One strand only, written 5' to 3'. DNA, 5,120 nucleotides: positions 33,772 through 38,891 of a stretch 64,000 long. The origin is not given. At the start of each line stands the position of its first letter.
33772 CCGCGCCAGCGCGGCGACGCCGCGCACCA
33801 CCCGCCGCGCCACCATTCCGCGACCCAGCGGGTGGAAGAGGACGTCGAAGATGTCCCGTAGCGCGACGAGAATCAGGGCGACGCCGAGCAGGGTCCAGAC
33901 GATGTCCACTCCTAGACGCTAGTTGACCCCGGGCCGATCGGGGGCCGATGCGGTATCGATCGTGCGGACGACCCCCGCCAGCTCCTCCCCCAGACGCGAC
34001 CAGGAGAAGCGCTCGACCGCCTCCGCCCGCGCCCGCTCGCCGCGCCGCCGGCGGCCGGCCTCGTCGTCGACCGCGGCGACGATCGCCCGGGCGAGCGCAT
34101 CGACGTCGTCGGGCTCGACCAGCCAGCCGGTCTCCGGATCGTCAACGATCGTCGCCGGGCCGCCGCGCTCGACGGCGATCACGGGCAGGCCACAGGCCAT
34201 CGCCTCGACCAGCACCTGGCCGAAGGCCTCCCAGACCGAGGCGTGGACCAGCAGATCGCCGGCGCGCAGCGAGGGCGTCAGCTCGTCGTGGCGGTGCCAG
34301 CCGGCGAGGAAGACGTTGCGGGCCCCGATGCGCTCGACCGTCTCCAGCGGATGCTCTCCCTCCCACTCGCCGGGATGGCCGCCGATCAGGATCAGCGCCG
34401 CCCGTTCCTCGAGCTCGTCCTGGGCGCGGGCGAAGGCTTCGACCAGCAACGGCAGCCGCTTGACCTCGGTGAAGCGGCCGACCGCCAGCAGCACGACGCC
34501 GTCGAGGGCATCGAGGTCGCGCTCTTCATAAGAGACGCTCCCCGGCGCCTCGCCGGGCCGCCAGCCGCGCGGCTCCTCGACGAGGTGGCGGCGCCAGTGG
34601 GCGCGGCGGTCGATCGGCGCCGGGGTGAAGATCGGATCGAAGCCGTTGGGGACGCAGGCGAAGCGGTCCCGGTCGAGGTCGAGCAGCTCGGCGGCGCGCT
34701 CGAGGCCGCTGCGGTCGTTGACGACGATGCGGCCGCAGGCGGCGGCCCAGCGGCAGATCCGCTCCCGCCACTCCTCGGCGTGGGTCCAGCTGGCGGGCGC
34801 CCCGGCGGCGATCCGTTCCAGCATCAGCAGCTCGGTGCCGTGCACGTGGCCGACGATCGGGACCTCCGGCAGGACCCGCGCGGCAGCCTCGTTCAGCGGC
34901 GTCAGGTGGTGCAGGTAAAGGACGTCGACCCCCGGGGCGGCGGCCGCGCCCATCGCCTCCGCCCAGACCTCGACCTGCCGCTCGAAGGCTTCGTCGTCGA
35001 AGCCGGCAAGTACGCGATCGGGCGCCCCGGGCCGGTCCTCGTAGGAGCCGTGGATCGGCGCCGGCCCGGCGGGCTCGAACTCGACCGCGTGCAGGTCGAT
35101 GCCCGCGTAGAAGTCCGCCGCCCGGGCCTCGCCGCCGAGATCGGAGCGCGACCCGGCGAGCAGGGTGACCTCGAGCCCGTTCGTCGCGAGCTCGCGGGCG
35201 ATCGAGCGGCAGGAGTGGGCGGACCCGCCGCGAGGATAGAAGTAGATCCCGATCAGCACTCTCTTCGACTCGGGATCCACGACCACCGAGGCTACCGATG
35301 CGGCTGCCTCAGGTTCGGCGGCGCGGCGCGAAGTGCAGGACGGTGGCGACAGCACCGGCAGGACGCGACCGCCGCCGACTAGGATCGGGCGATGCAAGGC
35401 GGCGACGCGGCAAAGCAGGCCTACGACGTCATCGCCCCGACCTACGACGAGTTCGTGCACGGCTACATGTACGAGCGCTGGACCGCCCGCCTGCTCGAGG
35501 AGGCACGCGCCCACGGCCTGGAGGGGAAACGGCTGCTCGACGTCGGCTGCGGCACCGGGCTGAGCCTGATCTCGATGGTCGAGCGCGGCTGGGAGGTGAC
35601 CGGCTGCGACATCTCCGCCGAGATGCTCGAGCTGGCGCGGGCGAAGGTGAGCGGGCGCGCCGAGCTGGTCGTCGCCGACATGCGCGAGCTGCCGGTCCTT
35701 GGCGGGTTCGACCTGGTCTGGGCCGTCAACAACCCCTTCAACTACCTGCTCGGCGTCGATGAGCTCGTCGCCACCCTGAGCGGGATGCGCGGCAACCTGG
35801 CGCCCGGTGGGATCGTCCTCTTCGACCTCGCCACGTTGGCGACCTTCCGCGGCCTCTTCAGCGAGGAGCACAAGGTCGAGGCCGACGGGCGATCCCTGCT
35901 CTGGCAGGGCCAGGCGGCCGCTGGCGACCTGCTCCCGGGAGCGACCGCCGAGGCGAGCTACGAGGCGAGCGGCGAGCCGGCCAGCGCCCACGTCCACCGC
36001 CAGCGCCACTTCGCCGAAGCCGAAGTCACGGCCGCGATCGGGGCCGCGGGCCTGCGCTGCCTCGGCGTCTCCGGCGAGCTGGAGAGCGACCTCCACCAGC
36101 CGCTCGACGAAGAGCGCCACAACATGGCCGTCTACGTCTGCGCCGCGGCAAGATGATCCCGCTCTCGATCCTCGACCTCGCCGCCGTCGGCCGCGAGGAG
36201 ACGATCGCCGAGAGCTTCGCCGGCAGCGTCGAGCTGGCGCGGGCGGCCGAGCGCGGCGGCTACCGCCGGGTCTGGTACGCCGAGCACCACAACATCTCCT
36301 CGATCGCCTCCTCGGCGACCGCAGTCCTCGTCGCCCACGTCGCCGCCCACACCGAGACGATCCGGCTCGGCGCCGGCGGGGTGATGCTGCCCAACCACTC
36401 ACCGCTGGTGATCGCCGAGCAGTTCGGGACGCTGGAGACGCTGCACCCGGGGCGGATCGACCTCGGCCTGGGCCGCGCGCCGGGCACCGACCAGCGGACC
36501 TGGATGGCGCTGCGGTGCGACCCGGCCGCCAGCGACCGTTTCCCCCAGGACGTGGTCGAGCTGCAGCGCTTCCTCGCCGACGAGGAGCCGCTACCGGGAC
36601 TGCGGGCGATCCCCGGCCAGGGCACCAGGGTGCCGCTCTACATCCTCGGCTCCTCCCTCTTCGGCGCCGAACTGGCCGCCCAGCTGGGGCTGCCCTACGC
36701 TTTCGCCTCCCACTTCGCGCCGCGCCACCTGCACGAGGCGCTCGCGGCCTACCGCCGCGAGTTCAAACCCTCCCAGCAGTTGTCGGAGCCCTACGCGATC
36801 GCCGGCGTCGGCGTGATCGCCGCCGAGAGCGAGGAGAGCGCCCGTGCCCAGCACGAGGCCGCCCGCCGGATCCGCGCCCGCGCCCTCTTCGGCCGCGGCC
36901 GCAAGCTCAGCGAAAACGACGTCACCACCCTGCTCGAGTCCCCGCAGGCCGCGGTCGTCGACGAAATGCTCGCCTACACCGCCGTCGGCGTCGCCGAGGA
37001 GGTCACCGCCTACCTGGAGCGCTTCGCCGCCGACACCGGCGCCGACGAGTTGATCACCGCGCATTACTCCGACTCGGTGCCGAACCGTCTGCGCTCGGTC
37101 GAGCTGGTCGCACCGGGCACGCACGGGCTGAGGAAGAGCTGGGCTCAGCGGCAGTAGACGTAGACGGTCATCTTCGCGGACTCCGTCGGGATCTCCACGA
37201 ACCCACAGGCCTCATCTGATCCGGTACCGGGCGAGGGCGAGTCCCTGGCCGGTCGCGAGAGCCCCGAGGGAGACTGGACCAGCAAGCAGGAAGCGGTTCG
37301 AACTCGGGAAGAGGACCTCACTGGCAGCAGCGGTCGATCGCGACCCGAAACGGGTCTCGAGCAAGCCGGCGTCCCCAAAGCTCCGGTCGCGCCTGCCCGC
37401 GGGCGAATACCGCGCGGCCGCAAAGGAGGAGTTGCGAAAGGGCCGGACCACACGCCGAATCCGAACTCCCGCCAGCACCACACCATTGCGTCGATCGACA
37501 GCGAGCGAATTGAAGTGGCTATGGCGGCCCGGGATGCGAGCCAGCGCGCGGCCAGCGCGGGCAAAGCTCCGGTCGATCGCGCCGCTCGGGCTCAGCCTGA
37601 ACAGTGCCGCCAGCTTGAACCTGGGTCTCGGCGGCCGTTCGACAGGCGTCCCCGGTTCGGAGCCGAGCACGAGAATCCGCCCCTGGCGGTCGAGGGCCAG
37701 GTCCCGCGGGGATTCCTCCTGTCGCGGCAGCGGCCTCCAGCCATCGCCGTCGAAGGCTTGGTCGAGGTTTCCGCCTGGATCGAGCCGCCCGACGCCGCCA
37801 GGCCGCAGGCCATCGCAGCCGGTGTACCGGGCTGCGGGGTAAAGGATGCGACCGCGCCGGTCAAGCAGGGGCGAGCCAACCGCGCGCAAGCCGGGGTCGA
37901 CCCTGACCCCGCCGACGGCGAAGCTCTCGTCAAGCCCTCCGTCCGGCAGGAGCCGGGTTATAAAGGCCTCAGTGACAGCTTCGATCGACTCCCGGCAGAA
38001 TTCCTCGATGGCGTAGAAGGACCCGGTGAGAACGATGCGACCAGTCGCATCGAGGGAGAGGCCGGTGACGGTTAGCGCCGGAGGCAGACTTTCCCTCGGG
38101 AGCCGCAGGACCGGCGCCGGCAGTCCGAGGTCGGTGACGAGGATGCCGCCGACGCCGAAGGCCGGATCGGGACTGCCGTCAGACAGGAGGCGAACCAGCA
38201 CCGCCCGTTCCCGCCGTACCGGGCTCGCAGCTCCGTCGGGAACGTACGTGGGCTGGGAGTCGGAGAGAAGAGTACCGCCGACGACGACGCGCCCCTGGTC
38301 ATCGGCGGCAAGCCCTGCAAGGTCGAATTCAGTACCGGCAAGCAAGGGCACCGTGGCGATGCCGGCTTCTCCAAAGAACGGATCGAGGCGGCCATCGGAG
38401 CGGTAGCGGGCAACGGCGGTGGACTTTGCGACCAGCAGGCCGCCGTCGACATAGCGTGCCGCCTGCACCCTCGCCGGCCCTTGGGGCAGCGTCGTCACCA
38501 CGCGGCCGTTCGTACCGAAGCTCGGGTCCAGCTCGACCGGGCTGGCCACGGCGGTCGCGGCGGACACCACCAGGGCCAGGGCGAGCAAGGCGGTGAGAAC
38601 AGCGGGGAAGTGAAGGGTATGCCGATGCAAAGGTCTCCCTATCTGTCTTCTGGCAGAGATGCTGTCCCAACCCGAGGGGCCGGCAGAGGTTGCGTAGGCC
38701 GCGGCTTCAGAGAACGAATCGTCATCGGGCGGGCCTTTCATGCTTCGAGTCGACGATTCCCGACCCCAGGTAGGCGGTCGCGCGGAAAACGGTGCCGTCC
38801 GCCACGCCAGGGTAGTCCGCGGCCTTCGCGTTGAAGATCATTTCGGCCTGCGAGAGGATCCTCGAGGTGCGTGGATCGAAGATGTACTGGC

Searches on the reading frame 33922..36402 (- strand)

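Call 14: search_protein_families(library=pfam, proteins=[window:33922-36402:-], max_evalue=0.001)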
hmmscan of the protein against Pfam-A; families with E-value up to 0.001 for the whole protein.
window:33922-36402:- (827 aa): 5 families
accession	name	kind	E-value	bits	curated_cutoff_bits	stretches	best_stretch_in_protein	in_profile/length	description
PF00534.26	Glycos_transf_1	-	2.6e-31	108.9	26.4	1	635-792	15-170/172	Glycosyl transferases group 1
PF13692.12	Glyco_trans_1_4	-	9.8e-29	100.9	27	1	637-780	3-142/142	Glycosyl transferases group 1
PF20706.3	GT4-conflict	-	4.1e-13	49.5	26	1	635-805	197-382/385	Family 4 Glycosyltransferase in conflict systems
PF13439.12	Glyco_transf_4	-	8.8e-12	45.8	28.5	1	392-590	2-168/170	Glycosyltransferase Family 4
PF13524.12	Glyco_trans_1_2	-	0.0003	21.2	25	0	673-806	19-140/144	Glycosyl transferase-like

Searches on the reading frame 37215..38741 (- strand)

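Call 14: search_protein_families(library=pfam, proteins=[window:37215-38741:-], max_evalue=0.001)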
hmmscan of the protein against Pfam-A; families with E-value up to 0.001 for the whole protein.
window:37215-38741:- (509 aa): 1 family
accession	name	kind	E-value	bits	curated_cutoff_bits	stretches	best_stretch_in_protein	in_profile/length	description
PF17164.10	DUF5122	-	2e-09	37.9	27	0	179-195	20-36/36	Domain of unknown function (DUF5122) beta-propeller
